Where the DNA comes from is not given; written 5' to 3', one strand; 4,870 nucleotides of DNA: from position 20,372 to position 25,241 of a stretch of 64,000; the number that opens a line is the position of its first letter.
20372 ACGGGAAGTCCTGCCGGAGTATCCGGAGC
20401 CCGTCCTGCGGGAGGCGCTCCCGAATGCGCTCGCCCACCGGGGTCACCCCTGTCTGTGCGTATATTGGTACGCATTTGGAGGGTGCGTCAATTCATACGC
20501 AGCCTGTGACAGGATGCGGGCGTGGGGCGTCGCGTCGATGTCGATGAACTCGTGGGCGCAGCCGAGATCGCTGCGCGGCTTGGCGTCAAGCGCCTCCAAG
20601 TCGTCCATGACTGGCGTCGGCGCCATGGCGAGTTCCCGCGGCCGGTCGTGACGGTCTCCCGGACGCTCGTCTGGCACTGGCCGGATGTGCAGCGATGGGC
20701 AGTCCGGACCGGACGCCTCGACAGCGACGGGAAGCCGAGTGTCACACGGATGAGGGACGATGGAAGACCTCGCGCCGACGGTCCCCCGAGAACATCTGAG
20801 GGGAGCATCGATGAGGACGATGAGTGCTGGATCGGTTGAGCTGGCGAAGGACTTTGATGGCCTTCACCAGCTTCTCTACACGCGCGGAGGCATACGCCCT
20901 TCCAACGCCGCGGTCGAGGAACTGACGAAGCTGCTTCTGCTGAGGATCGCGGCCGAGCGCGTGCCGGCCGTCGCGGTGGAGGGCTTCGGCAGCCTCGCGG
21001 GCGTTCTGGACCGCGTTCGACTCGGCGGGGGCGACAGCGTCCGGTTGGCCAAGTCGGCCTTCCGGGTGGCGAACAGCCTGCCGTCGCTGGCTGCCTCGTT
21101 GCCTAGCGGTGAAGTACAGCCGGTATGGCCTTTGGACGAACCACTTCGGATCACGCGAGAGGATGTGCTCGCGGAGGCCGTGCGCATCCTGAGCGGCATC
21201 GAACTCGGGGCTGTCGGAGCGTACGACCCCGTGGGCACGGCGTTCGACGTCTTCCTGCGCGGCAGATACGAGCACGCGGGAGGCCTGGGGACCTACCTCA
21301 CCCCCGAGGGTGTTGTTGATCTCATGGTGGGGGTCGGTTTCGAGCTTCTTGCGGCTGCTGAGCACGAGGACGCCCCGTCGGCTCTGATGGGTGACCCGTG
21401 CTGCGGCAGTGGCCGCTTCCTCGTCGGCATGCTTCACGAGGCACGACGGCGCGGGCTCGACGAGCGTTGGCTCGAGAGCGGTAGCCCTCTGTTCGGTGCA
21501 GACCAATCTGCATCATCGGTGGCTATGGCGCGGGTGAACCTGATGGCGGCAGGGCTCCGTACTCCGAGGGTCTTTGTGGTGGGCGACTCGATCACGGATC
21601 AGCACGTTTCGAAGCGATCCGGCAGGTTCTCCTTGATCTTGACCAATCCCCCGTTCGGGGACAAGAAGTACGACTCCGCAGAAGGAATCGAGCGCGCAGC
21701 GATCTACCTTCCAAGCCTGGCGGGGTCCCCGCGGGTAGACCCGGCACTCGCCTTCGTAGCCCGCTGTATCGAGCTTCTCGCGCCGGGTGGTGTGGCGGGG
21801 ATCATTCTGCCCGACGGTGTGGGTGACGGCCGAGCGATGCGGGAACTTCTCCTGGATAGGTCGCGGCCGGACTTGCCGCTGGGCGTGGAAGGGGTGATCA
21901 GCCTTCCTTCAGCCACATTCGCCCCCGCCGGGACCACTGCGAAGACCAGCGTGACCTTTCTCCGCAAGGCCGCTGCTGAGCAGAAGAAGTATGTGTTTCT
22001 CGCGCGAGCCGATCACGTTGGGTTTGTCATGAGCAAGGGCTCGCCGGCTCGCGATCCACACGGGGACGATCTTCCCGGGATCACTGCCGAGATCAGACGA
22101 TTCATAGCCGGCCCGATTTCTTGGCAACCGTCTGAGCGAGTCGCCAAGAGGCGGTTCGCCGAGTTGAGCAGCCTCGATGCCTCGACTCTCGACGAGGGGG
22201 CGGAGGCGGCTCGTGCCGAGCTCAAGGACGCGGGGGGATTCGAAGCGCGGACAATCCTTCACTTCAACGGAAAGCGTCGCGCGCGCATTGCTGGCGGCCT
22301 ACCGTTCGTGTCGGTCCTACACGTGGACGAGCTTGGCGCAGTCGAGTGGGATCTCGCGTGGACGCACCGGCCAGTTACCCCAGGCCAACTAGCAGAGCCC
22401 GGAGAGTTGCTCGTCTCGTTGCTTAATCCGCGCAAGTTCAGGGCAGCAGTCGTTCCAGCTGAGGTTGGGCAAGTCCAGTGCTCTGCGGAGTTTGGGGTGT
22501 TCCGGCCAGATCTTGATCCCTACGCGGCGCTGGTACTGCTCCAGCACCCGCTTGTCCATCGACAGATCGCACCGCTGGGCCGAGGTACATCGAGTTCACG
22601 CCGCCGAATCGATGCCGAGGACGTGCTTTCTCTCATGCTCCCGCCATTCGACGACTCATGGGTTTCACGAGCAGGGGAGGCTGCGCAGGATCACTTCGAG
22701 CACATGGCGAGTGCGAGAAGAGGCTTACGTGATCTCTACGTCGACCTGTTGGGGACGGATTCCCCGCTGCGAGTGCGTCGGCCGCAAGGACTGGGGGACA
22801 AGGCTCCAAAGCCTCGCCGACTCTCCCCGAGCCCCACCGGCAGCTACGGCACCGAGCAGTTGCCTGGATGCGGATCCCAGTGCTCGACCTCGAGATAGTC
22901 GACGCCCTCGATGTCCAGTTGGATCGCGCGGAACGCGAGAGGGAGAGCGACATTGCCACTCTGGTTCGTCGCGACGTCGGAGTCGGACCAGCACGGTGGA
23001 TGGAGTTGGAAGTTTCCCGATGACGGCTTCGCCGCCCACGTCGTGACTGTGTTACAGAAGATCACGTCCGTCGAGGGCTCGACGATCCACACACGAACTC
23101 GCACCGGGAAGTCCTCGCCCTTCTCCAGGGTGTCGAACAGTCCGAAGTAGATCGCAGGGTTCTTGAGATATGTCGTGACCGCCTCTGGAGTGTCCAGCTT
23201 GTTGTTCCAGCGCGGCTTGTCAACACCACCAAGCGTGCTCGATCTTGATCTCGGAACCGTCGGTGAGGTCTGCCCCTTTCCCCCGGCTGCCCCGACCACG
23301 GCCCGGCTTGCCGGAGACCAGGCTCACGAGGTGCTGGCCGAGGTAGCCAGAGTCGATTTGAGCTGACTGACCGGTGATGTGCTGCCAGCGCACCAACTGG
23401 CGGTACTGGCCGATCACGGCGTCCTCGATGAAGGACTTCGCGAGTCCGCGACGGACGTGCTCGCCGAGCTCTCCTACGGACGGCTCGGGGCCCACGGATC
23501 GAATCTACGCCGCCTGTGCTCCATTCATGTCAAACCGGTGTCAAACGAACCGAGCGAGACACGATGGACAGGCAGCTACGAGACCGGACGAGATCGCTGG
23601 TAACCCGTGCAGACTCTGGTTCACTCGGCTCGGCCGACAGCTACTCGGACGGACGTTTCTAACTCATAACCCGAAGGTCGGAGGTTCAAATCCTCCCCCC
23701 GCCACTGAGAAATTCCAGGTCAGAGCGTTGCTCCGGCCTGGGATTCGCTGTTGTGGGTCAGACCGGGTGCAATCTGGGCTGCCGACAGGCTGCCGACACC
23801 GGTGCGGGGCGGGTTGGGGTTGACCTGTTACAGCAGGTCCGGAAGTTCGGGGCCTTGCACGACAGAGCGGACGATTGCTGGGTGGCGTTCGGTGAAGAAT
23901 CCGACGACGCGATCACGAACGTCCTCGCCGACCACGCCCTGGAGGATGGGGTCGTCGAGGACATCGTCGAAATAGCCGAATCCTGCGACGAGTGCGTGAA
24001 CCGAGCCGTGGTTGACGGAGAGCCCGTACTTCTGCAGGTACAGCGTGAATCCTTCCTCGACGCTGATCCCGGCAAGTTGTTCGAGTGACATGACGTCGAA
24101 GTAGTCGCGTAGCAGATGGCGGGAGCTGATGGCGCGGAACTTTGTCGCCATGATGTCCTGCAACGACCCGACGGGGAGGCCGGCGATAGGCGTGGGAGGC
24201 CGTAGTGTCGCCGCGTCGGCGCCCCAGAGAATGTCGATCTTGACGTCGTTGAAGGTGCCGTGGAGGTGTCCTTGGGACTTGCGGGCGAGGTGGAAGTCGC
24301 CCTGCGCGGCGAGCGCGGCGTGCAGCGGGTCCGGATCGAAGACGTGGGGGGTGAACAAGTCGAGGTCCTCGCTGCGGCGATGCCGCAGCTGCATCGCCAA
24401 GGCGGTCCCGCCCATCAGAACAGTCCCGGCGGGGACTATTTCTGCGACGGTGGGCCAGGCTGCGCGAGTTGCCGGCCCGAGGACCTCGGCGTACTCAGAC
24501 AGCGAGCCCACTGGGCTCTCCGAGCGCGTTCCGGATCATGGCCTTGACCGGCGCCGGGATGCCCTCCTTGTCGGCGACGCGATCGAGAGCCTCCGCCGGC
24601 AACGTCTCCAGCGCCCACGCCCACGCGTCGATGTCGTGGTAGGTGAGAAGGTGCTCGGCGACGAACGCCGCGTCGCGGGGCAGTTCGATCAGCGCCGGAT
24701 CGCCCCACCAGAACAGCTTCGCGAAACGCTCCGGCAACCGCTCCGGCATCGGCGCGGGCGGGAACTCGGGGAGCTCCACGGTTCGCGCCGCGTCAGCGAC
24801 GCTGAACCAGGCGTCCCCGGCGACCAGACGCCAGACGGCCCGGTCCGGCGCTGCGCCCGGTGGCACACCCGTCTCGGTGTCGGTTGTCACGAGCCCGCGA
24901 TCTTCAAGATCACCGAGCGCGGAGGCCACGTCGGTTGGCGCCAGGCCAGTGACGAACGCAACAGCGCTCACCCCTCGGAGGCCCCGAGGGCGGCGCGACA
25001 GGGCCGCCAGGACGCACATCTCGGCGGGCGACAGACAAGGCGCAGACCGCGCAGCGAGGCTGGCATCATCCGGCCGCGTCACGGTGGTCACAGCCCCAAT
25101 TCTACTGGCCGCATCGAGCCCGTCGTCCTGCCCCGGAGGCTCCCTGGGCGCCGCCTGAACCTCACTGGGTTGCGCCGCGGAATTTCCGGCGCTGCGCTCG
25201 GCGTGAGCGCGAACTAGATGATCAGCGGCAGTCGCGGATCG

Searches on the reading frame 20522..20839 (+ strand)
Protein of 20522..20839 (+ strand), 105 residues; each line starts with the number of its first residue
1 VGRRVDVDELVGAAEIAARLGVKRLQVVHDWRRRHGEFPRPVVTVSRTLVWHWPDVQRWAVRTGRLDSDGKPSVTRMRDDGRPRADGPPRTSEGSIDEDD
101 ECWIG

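Call 10: search_protein_families(library=pfam, max_evalue=0.01, proteins=[window:20522-20839:+])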
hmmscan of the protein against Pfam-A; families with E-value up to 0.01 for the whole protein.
window:20522-20839:+ (105 aa): 0 families

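Call 11: search_protein_families(library=ncbifam, max_evalue=0.01, proteins=[window:20522-20839:+])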
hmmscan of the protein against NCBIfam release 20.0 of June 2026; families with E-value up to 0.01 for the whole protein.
window:20522-20839:+ (105 aa): 0 families

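Call 35: find_encoding_contigs(protein=window:20522-20839:+, flank=10000, max_places=10)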
Protein window:20522-20839:+ (105 aa): 1 contig read that carries it; 1 place shown.
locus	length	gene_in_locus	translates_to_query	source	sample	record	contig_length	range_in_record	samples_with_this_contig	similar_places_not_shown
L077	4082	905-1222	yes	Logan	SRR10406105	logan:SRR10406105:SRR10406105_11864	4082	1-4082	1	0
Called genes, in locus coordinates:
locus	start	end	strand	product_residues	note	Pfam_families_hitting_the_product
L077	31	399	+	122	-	-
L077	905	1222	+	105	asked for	-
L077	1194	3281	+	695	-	PF02384:N6_Mtase, PF01170:UPF0020 (weak)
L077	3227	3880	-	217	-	PF09567:RE_MamI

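Call 46: search_protein_families(library=pfam, max_evalue=10, proteins=[window:20522-20839:+, L077:31-399:+])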
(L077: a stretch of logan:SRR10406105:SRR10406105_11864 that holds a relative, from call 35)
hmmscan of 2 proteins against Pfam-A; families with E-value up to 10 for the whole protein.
window:20522-20839:+ (105 aa): 3 families
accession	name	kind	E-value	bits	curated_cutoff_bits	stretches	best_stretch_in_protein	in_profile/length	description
PF15943.11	YdaS_toxin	-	0.11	12.7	30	1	11-39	9-36/65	Bacterial toxin YdaS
PF05930.18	Phage_AlpA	-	0.12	12.7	21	1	15-59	8-50/51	Prophage CP4-57 regulatory protein (AlpA)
PF13384.12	HTH_23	-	0.27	11.6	24.6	1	13-34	20-40/50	Homeodomain-like domain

L077:31-399:+ (122 aa): 17 families
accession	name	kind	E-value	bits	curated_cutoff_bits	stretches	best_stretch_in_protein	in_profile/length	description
PF13936.12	HTH_38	-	7.2e-05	22.9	27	1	55-86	6-37/44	Helix-turn-helix domain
PF13384.12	HTH_23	-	0.0014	18.8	24.6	1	68-87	16-35/50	Homeodomain-like domain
PF13518.12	HTH_28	-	0.0044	17.5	25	1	68-89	11-32/52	Helix-turn-helix domain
PF12840.13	HTH_20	-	0.0063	16.9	27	1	64-90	12-39/51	Helix-turn-helix domain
PF06056.18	Terminase_5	-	0.01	16.2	20.3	1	68-88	12-32/58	Putative ATPase subunit of terminase (gpP-like)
PF13551.12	HTH_29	-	0.012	16.1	28.1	1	67-90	9-33/64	Winged helix-turn helix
PF08281.18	Sigma70_r4_2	-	0.032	14.3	25.7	1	69-90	26-47/54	Sigma-70, region 4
PF02954.25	HTH_8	-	0.044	13.9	22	1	63-87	12-36/42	Bacterial regulatory protein, Fis family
PF08279.18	HTH_11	-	0.067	13.5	25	1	67-91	14-37/55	HTH domain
PF13730.12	HTH_36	-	0.09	13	25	1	71-91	27-47/55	Helix-turn-helix domain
PF13693.12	HTH_35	-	0.099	13.1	25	1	64-90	10-36/75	Winged helix-turn-helix DNA-binding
PF07453.19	NUMOD1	-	0.1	13.3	22.8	1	71-90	18-37/37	NUMOD1 domain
PF13542.12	HTH_Tnp_ISL3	-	0.11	12.4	27.4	1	67-87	26-44/51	Helix-turn-helix domain of transposase family ISL3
PF21476.4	PF0610-like_N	-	0.14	12.9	33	1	64-90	9-35/50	PF0610-like, N-terminal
PF09339.16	HTH_IclR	-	0.18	12.1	22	1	66-91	15-40/52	IclR helix-turn-helix domain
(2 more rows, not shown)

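Call 68: search_protein_families(library=padloc, max_evalue=0.001, proteins=[window:20522-20839:+, L077:3227-3880:-])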
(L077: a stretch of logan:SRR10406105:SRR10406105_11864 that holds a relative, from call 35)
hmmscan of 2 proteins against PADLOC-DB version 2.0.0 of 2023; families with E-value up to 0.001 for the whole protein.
window:20522-20839:+ (105 aa): 2 families
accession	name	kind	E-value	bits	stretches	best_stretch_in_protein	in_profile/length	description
PDLC04388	PDC-M06B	-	2.4e-07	28.9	1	9-67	80-137/174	-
PDLC03037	MTase_I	-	8.5e-07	25.6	1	10-65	14-68/751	Type I methyltransferase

L077:3227-3880:- (217 aa): 2 families
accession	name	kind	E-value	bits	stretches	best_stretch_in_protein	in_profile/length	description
PDLC03505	REase_II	-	5.1e-31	106.4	1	13-186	26-212/308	Type II restriction enzyme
PDLC03588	REase_II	-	1.4e-09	35.9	1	21-80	65-124/374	Type II restriction enzyme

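Call 87: search_solved_structures(query=window:20522-20839:+, max_evalue=10, show_alignments=2)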
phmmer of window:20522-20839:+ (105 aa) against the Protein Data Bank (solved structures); distinct sequences matched with E-value up to 10: 14.
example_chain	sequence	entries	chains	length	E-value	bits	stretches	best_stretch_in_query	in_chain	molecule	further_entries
6wvs_A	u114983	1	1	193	6.7e-13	51.6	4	5-32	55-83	DeNovoTIM15 hyperstable de novo TIM barrel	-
7p12_A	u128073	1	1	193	1.8e-09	40.5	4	5-32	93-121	DeNovoTIM13-SB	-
6yqx_A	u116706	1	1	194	1e-08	38.1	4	5-33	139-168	de novo designed TIM barrel DeNovoTIM13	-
6wxp_A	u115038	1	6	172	0.0006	22.7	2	5-33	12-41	TFD-EE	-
6wxo_A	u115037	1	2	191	0.00085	22.2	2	5-32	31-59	TFD-HE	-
6zv9_A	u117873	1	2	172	0.00089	22.2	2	6-32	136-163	TFD-EE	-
9quc_A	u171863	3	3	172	0.00096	22.1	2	6-33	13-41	TFD-EH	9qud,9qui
9qul_A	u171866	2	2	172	0.00099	22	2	6-32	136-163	TFD-EH T87E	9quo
8c3t_A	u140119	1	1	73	0.02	17.8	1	31-64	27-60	AlpA family phage regulatory protein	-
1e51_A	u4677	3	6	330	1.2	12.1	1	3-56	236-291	DELTA-AMINOLEVULINIC ACID DEHYDRATASE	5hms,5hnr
1pv8_A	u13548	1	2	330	1.2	12.1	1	3-56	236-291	Delta-aminolevulinic acid dehydratase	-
3onp_A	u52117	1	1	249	1.3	12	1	25-48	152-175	tRNA/rRNA methyltransferase (SpoU)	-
2z0i_A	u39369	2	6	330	1.7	11.6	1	10-67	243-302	Delta-aminolevulinic acid dehydratase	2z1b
8w20_C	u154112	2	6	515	1.8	11.5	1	37-83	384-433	Secreted esterase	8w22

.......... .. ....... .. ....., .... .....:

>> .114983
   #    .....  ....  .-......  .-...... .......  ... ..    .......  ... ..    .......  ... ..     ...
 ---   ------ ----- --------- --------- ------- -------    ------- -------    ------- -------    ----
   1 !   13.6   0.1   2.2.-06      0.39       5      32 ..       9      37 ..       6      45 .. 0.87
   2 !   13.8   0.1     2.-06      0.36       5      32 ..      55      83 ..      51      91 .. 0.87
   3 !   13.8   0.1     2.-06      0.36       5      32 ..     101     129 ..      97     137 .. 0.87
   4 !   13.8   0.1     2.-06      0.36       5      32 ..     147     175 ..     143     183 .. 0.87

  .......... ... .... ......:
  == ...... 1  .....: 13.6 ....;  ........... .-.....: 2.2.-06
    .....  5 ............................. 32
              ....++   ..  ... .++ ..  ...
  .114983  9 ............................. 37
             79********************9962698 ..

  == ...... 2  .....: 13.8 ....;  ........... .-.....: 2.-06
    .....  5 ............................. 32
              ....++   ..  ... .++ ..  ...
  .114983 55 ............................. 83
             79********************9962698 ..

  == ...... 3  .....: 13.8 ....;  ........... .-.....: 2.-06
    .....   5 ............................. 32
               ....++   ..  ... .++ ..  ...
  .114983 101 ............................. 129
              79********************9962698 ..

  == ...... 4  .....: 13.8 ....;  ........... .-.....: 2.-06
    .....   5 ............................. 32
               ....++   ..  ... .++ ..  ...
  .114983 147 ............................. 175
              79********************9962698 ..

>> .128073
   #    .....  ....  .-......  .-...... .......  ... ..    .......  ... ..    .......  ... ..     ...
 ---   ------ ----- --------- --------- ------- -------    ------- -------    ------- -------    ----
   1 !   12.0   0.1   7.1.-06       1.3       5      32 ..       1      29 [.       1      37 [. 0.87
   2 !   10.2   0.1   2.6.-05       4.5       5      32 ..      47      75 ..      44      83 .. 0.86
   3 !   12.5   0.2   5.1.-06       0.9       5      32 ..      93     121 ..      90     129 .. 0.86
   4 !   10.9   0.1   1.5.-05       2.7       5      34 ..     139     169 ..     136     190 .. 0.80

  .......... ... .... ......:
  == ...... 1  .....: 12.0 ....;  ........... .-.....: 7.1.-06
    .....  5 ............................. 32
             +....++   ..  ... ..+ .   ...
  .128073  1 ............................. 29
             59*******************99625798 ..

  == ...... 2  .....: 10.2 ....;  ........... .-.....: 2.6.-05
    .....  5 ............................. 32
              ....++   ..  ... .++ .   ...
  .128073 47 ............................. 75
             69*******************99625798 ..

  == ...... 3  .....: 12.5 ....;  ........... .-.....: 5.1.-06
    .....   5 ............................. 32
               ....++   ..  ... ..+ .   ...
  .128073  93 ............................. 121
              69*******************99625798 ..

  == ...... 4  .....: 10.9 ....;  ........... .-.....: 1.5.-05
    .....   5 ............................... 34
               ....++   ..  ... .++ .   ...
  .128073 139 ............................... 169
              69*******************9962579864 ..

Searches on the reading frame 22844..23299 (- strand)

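Call 10: search_protein_families(library=pfam, max_evalue=0.01, proteins=[window:22844-23299:-])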
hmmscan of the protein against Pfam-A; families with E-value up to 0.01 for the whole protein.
window:22844-23299:- (151 aa): 1 family
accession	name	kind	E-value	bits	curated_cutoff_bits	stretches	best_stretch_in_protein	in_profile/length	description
PF09567.15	RE_MamI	-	1.3e-05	25.4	25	1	31-115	65-165/183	MamI restriction endonuclease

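Call 11: search_protein_families(library=ncbifam, max_evalue=0.01, proteins=[window:22844-23299:-])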
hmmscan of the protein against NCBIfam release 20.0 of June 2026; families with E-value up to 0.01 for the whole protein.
window:22844-23299:- (151 aa): 0 families

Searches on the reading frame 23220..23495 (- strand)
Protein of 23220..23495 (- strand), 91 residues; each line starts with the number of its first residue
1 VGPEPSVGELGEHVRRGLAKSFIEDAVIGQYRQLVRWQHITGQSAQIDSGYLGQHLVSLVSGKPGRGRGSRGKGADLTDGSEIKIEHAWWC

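Call 10: search_protein_families(library=pfam, max_evalue=0.01, proteins=[window:23220-23495:-])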
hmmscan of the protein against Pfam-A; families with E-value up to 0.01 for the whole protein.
window:23220-23495:- (91 aa): 1 family
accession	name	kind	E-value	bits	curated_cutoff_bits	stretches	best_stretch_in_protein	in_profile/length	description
PF09567.15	RE_MamI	-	4.6e-14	53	25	1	36-85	1-48/183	MamI restriction endonuclease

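Call 11: search_protein_families(library=ncbifam, max_evalue=0.01, proteins=[window:23220-23495:-])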
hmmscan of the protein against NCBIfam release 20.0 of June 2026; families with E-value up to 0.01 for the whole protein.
window:23220-23495:- (91 aa): 0 families

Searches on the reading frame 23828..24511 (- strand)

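Call 10: search_protein_families(library=pfam, max_evalue=0.01, proteins=[window:23828-24511:-])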
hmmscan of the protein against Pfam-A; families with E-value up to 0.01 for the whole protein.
window:23828-24511:- (227 aa): 1 family
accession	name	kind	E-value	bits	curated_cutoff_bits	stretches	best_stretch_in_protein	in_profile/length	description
PF08843.17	AbiEii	-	5.5e-14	53.1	22.5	1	31-164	16-191/238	Nucleotidyl transferase AbiEii toxin, Type IV TA system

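Call 11: search_protein_families(library=ncbifam, max_evalue=0.01, proteins=[window:23828-24511:-])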
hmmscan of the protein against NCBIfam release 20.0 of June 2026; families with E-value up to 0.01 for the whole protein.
window:23828-24511:- (227 aa): 0 families

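Call 68: search_protein_families(library=padloc, max_evalue=0.001, proteins=[window:23828-24511:-])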
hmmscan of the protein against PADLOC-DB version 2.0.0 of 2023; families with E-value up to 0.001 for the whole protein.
window:23828-24511:- (227 aa): 6 families
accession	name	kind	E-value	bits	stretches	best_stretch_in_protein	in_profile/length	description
PDLC02304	AbiEii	-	6.3e-07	27.6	1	116-162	160-206/260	AbiEii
PDLC02303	AbiEii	-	9.5e-06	23.2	0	108-151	146-189/249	AbiEii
PDLC02307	AbiEii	-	1.6e-05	22.8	0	107-142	108-143/219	AbiEii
PDLC02294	AbiEii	-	2.9e-05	22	0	117-160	159-205/260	AbiEii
PDLC02305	AbiEii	-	0.00024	18.4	0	116-149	163-196/306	AbiEii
PDLC02291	AbiEii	-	0.00065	17.1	0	29-69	55-93/310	AbiEii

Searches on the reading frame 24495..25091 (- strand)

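Call 10: search_protein_families(library=pfam, max_evalue=0.01, proteins=[window:24495-25091:-])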
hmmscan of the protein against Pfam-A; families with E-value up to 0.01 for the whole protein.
window:24495-25091:- (198 aa): 2 families
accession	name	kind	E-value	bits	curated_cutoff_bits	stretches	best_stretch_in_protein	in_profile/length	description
PF12802.13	MarR_2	-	1.6e-05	25.4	27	1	20-70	3-52/61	MarR family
PF09339.16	HTH_IclR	-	0.00014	22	22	1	27-71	8-51/52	IclR helix-turn-helix domain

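Call 11: search_protein_families(library=ncbifam, max_evalue=0.01, proteins=[window:24495-25091:-])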
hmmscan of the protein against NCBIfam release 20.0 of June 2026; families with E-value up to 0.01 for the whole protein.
window:24495-25091:- (198 aa): 0 families

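Call 68: search_protein_families(library=padloc, max_evalue=0.001, proteins=[window:24495-25091:-])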
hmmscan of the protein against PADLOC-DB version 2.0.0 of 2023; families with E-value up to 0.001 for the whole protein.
window:24495-25091:- (198 aa): 0 families
